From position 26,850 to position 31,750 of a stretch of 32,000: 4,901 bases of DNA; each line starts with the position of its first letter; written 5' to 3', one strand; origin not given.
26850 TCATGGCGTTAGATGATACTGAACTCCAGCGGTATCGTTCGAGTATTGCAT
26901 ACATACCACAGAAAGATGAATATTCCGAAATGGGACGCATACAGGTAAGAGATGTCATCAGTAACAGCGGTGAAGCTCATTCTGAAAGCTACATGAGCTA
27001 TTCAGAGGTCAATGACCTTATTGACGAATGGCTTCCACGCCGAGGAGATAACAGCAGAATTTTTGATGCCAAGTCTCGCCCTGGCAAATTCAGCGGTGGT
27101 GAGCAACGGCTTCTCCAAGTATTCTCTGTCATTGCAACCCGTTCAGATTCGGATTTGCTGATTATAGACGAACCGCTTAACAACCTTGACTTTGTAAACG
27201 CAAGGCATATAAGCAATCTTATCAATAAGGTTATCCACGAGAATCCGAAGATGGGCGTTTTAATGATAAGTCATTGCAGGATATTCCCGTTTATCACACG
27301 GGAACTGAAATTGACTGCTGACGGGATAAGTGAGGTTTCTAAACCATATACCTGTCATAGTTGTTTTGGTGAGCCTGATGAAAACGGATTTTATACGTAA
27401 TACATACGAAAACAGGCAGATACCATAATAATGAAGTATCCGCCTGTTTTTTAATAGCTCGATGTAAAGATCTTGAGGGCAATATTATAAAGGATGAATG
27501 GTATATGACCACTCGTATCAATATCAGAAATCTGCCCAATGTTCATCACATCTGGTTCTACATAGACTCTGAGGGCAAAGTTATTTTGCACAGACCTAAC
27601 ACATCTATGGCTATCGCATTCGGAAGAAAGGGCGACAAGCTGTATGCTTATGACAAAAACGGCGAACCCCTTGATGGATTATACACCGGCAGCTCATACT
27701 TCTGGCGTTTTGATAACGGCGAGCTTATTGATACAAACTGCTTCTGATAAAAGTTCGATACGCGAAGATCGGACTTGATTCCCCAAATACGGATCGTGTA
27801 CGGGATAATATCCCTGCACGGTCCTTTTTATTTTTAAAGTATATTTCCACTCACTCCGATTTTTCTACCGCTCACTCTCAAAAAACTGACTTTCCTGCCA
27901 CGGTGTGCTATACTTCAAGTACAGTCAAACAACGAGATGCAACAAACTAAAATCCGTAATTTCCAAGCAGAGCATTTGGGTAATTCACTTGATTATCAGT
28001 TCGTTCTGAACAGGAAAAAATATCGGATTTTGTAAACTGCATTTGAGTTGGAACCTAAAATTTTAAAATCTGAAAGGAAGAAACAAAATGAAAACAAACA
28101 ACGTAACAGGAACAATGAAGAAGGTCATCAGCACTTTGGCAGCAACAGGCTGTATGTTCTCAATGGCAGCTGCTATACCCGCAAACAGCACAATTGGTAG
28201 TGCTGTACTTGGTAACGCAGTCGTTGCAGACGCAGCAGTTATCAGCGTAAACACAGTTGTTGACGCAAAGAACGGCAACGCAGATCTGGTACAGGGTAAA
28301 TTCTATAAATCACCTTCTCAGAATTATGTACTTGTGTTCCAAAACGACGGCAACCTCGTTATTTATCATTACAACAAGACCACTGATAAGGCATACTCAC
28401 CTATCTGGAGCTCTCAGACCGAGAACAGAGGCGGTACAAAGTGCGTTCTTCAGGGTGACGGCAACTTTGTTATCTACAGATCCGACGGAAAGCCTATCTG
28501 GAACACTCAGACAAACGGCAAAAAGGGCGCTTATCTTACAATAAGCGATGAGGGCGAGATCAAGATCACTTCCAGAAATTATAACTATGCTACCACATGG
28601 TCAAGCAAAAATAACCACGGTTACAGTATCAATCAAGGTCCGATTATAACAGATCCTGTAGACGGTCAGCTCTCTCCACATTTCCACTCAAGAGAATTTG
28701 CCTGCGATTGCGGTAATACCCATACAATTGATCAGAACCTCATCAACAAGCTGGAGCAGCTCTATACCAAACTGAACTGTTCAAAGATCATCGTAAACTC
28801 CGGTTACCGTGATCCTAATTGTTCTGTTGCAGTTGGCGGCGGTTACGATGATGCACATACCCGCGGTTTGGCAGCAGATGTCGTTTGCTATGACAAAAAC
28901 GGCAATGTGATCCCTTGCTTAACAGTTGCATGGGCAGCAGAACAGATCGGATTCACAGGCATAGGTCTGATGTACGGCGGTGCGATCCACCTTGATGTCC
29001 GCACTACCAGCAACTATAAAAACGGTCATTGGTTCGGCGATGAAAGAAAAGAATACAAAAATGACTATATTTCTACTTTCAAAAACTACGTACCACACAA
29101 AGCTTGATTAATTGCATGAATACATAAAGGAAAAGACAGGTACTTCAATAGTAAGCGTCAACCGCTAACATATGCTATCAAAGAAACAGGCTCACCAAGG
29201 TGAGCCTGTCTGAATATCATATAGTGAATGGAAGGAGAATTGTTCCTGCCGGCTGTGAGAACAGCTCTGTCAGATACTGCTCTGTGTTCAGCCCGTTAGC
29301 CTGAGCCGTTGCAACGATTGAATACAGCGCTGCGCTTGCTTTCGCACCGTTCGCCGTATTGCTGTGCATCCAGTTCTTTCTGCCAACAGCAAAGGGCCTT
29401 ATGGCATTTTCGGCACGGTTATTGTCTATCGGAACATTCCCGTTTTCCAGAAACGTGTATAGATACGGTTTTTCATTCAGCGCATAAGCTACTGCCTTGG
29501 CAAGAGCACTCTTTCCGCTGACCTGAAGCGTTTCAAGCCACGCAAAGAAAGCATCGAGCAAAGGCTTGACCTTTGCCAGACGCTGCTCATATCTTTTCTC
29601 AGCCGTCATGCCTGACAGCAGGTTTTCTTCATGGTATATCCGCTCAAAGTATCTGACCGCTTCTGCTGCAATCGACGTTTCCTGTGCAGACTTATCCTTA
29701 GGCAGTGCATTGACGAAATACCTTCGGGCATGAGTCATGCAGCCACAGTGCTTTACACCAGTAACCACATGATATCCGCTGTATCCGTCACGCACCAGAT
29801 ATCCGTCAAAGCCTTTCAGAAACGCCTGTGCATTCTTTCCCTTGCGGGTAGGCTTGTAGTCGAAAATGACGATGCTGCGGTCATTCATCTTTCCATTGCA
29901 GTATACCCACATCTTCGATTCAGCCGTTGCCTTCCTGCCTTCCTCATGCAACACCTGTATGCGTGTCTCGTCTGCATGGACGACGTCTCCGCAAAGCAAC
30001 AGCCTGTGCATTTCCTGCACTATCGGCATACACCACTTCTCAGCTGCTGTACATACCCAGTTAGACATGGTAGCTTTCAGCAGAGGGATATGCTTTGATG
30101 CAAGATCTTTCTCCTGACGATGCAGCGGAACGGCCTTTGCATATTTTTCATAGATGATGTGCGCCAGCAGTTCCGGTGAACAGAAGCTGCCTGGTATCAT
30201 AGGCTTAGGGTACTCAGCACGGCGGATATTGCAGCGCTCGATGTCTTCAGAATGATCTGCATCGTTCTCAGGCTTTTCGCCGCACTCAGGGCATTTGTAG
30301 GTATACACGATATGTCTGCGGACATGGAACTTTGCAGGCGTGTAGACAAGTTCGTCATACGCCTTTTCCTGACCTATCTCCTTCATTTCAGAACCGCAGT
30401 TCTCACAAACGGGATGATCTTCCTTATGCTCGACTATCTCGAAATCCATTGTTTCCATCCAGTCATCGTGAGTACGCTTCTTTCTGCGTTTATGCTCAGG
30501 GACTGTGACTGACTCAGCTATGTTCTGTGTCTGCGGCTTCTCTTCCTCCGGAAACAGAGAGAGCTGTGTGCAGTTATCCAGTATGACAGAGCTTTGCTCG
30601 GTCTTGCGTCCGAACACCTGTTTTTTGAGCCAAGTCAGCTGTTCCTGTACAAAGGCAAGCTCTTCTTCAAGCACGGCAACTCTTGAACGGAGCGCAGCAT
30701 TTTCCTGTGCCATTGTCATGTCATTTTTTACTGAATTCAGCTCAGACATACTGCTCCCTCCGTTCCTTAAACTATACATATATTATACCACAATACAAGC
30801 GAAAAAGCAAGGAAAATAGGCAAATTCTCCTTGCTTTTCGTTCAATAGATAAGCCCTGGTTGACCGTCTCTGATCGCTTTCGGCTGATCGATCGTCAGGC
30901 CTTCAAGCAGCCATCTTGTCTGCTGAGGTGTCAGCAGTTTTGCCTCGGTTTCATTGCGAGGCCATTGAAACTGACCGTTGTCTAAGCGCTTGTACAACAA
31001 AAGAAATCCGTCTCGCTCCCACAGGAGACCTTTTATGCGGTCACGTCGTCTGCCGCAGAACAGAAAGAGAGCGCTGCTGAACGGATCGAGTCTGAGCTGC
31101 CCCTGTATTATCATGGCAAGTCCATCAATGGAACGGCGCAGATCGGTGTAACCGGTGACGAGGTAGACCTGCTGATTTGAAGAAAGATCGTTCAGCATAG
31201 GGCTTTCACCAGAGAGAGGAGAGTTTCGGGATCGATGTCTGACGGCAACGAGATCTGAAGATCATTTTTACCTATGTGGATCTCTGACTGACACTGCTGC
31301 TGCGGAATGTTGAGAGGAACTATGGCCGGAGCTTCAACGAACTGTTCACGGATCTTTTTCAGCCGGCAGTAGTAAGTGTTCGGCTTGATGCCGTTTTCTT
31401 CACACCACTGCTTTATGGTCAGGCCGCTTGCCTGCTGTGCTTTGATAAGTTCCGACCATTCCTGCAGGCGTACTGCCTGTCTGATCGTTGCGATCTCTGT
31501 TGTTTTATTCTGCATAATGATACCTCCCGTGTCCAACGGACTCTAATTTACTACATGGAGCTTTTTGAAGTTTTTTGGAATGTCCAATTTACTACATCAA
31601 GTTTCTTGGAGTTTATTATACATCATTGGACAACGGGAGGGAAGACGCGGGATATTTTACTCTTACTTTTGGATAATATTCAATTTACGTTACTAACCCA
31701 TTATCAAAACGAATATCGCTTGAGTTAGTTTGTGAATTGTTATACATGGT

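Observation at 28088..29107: Secreted bulb-lectin :: M15 peptidase fusion, a candidate lectin-targeted, cell-wall-cleaving bacteriocin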

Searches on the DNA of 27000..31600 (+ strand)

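Call 17: search_dna_similar(query=window:27000-31600:+, collection=plasmids, mode=near, max_rows=15)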
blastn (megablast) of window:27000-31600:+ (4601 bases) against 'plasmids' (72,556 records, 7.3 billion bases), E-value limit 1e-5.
No match.

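Call 32: search_rna_families(source=window, start=27400, end=28300, threshold=evalue, max_evalue=1)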
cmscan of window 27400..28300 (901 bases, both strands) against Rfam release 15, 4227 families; matches with E-value up to 1: 3.
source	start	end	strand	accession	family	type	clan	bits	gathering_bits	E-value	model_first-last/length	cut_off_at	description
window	27409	27450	-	RF03560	mir-3926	Gene; miRNA;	-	24.7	82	0.055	13-51/63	no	mir-3926 microRNA precursor family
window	27409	27450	+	RF03560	mir-3926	Gene; miRNA;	-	22.6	82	0.19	13-51/63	no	mir-3926 microRNA precursor family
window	27476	27553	-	RF00345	snoR1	Gene; snRNA; snoRNA; CD-box;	CL00066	18.8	49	0.4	1-93/93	no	Small nucleolar RNA snoR1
